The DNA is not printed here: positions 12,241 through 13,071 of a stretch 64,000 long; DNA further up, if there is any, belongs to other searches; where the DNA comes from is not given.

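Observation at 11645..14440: Three-gene non-flagellar insertion (cytosolic beta-lactamase-fold hydrolase + two unknown, possibly paralogous proteins) inside the late flagellar genes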

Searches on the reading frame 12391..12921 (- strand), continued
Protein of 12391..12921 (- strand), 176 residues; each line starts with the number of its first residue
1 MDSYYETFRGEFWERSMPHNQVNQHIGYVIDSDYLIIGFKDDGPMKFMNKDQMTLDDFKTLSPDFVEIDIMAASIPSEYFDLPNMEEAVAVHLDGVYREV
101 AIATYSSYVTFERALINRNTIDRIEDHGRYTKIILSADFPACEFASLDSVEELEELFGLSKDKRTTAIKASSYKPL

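Call 76: search_protein_families(library=pfam, proteins=[L007:5881-6915:+, L133:6103-7125:+, L133:1572-2822:-, L133:3925-4542:-, L133:3200-3712:+, L133:655-1407:+, L133:192-635:+, L011:3-482:+, L012:892-1473:+], max_evalue=1)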
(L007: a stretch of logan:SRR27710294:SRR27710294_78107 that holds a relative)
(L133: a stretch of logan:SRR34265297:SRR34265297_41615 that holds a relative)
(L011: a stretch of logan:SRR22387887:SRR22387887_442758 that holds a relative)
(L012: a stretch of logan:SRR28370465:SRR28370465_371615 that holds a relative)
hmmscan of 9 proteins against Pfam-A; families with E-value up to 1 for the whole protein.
L007:5881-6915:+ (344 aa): 1 family
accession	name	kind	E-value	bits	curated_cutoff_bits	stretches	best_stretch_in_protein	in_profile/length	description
PF06114.19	Peptidase_M78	-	0.065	13.5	22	1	100-144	39-82/123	IrrE N-terminal-like domain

L133:6103-7125:+ (340 aa): 1 family
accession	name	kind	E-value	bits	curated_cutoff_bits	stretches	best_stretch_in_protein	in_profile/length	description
PF20421.4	DHR-2_Lobe_C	-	0.093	13.1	26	1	249-296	51-98/103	DHR-2, Lobe C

L133:1572-2822:- (416 aa): 1 family
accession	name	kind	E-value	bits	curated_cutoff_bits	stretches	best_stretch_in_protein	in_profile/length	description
PF13111.11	pPIWI_RE_X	-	0.11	12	30.5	1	138-234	43-124/396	pPIWI_RE module N-terminal domain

L133:3925-4542:- (205 aa): 4 families
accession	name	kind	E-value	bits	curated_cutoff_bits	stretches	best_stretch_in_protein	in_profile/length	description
PF00701.28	DHDPS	-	0.0026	17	22.1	1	97-149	195-246/289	Dihydrodipicolinate synthetase family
PF02659.21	Mntp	-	0.02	15.1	24.4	1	67-124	78-135/152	Putative manganese efflux pump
PF01923.23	Cob_adeno_trans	-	0.099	13.1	24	0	12-59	93-141/171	Cobalamin adenosyltransferase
PF06508.19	QueC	-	0.11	12.4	22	1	164-196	125-158/210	Queuosine biosynthesis protein QueC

L133:3200-3712:+ (170 aa): 0 families

L133:655-1407:+ (250 aa): 0 families

L133:192-635:+ (147 aa): 1 family
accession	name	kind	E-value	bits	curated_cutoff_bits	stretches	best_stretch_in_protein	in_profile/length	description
PF16619.10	SUIM_assoc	-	0.29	11.6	34.1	1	34-44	23-33/60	Unstructured region C-term to UIM in Ataxin3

L011:3-482:+ (159 aa): 3 families
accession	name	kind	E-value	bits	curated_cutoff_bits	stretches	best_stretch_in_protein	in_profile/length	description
PF20530.3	DUF6745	-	0.00036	20.3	27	0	70-90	62-82/206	Domain of unknown function (DUF6745)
PF22692.1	LlgE_F_G_D1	-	0.076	13.6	27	0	13-42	10-39/64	Flagellar hook protein FlgE/F/G D1 domain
PF09416.16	UPF1_Zn_bind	-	0.16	12.4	25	1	34-66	12-44/152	RNA helicase (UPF2 interacting domain)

L012:892-1473:+ (193 aa): 6 families
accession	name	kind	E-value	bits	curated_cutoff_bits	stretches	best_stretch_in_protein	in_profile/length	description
PF12796.13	Ank_2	-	3.4e-25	88.9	27.3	2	14-102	5-90/90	Ankyrin repeats (3 copies)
PF13637.12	Ank_4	-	2.6e-21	75.6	22.7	4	76-113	1-38/50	Ankyrin repeats (many copies)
PF00023.36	Ank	-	3.8e-21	74.4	21.1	3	105-136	2-33/33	Ankyrin repeat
PF13857.12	Ank_5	-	6.2e-14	52.4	27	3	91-144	1-55/56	Ankyrin repeats (many copies)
PF13606.12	Ank_3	-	5.7e-11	42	22.3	2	105-133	2-30/30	Ankyrin repeat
PF00627.37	UBA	-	0.085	13.2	22.4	0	82-99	14-31/37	UBA/TS-N domain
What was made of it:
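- A third family member is followed by an ankyrin protein instead (call 76).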

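Call 91: search_solved_structures(query=L133:6103-7125:+, max_evalue=1)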
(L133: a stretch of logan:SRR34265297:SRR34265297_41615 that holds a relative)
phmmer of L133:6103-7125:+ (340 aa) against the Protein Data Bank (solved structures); distinct sequences matched with E-value up to 1: 0.

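Call 92: search_solved_structures(query=L007:5881-6915:+, max_evalue=1)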
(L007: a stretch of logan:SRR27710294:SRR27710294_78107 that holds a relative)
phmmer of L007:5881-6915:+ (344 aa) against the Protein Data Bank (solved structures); distinct sequences matched with E-value up to 1: 2.
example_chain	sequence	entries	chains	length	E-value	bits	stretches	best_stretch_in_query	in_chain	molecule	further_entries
5tx7_A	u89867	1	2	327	0.88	12.3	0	108-193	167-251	D-isomer specific 2-hydroxyacid dehydrogenase family protein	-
6kxv_A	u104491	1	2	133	0.89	12.3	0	167-226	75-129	Histone H3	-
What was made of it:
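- Tried and rejected: PDB sequence searches with the two HExxH neighbour proteins: nothing (calls 91, 92).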
